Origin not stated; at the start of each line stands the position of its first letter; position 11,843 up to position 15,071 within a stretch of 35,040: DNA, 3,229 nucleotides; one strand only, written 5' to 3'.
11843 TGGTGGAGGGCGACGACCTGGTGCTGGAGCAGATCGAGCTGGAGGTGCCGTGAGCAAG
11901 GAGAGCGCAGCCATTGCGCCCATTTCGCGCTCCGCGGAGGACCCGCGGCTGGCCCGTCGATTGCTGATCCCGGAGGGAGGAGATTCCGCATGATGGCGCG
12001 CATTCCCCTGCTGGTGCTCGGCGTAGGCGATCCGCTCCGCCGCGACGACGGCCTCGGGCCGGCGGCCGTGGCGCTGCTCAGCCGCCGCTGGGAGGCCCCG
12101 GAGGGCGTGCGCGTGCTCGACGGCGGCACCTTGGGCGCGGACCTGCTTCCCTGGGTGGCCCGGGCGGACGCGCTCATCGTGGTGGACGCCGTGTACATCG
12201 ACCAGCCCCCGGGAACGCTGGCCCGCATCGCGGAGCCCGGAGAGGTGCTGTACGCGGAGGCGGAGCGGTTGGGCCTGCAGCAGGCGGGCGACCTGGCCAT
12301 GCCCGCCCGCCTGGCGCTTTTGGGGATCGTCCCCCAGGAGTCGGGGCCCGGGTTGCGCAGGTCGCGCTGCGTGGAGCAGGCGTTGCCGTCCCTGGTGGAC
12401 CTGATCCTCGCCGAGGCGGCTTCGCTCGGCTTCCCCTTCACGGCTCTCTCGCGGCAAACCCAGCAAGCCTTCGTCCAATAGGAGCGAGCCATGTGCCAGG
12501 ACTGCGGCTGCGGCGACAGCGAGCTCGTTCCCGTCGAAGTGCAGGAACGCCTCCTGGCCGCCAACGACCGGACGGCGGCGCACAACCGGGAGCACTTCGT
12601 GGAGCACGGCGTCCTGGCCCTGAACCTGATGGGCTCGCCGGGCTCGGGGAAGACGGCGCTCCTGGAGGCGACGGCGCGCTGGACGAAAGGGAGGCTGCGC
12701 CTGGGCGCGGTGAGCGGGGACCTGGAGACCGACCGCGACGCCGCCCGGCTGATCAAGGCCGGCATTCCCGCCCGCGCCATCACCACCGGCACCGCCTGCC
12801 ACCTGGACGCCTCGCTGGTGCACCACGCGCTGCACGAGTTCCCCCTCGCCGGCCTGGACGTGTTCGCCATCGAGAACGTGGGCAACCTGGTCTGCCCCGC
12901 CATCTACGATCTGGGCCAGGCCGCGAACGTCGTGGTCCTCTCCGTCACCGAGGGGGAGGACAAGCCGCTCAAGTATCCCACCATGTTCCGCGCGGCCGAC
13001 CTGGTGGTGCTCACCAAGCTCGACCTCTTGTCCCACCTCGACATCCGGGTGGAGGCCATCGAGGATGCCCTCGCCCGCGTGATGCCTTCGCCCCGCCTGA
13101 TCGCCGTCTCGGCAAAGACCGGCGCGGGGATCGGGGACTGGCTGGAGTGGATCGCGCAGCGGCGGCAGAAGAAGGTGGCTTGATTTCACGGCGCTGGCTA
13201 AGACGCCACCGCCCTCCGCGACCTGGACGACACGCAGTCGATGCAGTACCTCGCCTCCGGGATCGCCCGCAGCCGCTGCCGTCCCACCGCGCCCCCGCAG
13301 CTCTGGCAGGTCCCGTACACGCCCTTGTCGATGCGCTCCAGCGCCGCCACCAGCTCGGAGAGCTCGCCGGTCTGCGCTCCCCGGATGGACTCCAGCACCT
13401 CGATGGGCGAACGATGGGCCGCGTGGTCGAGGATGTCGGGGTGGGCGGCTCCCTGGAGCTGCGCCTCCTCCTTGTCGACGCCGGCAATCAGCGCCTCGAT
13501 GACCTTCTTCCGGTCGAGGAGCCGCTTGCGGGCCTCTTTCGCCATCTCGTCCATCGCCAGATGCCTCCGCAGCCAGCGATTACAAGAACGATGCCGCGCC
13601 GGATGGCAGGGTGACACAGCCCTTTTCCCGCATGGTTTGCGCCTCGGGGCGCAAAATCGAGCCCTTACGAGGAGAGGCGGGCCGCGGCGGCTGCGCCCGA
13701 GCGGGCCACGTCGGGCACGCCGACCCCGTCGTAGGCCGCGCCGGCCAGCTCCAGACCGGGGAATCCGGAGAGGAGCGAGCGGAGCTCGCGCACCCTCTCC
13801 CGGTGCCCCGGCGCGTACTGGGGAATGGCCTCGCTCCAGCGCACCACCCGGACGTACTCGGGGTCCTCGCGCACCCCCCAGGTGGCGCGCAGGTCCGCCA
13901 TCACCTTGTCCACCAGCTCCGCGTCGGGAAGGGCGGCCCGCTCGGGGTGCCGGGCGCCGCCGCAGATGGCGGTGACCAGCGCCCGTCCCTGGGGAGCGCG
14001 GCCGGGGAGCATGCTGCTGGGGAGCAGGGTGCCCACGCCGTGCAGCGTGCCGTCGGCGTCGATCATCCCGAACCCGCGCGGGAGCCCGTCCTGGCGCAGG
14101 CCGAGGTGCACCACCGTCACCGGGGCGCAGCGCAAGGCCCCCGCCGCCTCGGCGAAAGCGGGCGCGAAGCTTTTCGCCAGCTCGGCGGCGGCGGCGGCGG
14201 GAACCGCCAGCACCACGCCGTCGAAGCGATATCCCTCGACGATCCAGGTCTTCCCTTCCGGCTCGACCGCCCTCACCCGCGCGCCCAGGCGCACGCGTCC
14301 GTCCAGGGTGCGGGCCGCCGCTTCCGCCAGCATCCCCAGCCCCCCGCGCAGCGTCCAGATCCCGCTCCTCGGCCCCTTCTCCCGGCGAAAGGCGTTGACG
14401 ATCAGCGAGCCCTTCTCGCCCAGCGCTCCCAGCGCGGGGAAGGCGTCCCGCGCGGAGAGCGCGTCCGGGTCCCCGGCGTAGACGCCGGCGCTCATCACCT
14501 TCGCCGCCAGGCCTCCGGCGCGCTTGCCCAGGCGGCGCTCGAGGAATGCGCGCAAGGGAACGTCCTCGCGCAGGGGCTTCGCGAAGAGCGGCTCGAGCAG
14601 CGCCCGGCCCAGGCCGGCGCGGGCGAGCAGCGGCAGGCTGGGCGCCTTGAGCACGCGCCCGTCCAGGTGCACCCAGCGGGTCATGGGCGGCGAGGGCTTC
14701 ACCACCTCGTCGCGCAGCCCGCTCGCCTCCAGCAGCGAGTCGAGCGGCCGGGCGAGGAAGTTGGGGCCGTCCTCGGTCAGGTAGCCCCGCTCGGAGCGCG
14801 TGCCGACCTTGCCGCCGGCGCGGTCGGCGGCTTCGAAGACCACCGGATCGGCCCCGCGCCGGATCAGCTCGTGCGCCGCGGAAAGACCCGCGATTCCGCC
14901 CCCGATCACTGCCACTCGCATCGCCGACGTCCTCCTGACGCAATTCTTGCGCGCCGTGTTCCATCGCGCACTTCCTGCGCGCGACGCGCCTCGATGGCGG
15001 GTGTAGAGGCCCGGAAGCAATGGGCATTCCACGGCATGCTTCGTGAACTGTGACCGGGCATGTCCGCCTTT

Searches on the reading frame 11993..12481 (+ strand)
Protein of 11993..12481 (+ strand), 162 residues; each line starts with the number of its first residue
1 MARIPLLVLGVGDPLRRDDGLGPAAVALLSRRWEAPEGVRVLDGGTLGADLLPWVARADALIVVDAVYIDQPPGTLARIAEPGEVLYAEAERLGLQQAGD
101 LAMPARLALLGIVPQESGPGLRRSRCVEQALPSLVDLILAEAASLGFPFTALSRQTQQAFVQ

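Call 69: search_protein_families(library=pfam, proteins=[window:11993-12481:+], max_evalue=0.00001)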
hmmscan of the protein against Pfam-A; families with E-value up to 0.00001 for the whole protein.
window:11993-12481:+ (162 aa): 1 family
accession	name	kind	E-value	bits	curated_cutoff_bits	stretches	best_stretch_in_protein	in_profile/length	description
PF01750.23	HycI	-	4.3e-14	52.9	23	1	25-140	3-129/130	Hydrogenase maturation protease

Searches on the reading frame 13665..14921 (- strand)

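Call 70: search_protein_families(library=ncbifam, proteins=[window:13665-14921:-], max_evalue=1e-10)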
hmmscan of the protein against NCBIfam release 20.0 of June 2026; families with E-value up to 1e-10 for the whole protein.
window:13665-14921:- (418 aa): 9 families
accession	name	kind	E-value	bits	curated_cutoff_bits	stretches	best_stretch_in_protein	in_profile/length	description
TIGR00562.1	proto_IX_ox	equivalog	1.7e-50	172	97.85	1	2-417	4-465/470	protoporphyrinogen oxidase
NF008841.0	PRK11883.1-1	equivalog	5.9e-49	167.2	517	1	119-416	142-447/453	protoporphyrinogen oxidase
NF008845.0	PRK11883.1-5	equivalog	3.4e-45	154.2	560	1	2-415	6-460/468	protoporphyrinogen oxidase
TIGR03467.1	HpnE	equivalog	7.4e-20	71.6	283.05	0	3-43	1-41/430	hydroxysqualene dehydroxylase HpnE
NF009081.0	PRK12416.1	equivalog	4.4e-18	65.4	702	1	119-415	144-456/466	protoporphyrinogen oxidase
NF008843.0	PRK11883.1-3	equivalog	6.4e-18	65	406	1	2-410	3-416/424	protoporphyrinogen oxidase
NF005560.0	PRK07233.1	equivalog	1.8e-17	63.3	252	0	1-47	1-47/435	hypothetical protein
TIGR02734.1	crtI_fam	subfamily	6.8e-11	41.5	238.1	0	3-59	1-57/504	phytoene desaturase family protein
NF045637.1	carotdesatCrtDProt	equivalog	9.1e-11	40.9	580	0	3-66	1-66/485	1-hydroxycarotenoid 3,4-desaturase CrtD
